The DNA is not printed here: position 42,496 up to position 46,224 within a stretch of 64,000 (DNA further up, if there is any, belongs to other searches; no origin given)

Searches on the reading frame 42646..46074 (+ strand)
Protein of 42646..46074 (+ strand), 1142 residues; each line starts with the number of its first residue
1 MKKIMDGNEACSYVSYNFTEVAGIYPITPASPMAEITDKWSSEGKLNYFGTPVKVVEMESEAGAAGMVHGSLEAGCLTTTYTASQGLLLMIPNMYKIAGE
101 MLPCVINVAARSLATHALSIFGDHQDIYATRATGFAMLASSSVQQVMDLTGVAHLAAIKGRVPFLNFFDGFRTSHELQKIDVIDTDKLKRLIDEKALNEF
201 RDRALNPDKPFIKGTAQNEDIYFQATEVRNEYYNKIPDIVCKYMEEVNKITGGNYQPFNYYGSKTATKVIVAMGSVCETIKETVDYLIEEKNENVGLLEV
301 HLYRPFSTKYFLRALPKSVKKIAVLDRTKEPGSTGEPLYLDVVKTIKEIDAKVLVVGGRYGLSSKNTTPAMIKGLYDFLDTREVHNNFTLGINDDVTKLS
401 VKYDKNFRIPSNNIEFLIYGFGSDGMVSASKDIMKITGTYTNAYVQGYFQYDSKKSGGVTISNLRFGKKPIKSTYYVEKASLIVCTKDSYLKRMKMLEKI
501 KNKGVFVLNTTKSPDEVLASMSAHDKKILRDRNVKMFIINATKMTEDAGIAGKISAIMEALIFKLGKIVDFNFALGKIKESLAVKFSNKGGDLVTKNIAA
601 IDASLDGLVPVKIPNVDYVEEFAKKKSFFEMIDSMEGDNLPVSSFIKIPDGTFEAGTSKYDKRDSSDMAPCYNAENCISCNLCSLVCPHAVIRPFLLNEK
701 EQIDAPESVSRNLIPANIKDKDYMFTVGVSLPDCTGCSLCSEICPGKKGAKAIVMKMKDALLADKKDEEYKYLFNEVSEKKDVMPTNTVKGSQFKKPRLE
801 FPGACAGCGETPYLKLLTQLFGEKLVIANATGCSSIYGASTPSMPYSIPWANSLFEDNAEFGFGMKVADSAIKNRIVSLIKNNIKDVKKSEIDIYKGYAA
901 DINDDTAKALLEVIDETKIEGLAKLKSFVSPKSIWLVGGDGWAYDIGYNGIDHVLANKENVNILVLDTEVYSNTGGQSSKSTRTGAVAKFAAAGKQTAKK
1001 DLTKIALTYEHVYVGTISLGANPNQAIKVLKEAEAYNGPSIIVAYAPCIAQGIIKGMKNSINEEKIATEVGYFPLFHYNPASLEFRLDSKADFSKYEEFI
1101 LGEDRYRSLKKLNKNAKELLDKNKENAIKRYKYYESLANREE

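Call 86: search_protein_families(library=pfam, max_evalue=0.001, proteins=[window:42646-46074:+])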
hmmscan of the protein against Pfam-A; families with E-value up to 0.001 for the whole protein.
window:42646-46074:+ (1142 aa): 13 families
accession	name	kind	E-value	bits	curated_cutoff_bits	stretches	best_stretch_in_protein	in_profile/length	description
PF01855.24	POR_N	-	4.8e-74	249.4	27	1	18-244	6-230/231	Pyruvate flavodoxin/ferredoxin oxidoreductase, thiamine diP-bdg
PF01558.24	POR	-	1.6e-26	93.9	27.4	1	422-604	1-171/173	Pyruvate ferredoxin/flavodoxin oxidoreductase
PF17147.9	PFOR_II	-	8.2e-14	52.2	27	1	266-354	1-86/102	Pyruvate:ferredoxin oxidoreductase core domain II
PF10371.14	EKR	-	5.2e-10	39.4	27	1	630-663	21-52/55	Domain of unknown function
PF02775.26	TPP_enzyme_C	-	5.1e-09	36.5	21.9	1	932-1043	47-150/151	Thiamine pyrophosphate enzyme, C-terminal TPP binding domain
PF14697.11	Fer4_21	-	4.4e-07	30.4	35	0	730-746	37-53/59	4Fe-4S dicluster domain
PF13183.11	Fer4_8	-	4.9e-07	30.6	27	1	674-745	2-65/68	4Fe-4S dicluster domain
PF13484.11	Fer4_16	-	5.3e-07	30.8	30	1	676-745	1-64/66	4Fe-4S double cluster binding domain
PF13187.11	Fer4_9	-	1.2e-05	25.7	27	1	676-746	1-49/52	4Fe-4S dicluster domain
PF12838.12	Fer4_7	-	1.4e-05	25.9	27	1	676-745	1-49/52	4Fe-4S dicluster domain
PF13237.11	Fer4_10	-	4.6e-05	23.7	25.5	1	672-745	4-53/53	4Fe-4S dicluster domain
PF13534.11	Fer4_17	-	0.00021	22.2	22.2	0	672-690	41-59/61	4Fe-4S dicluster domain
PF12837.12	Fer4_6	-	0.00077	19.7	25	0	672-692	4-24/24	4Fe-4S binding domain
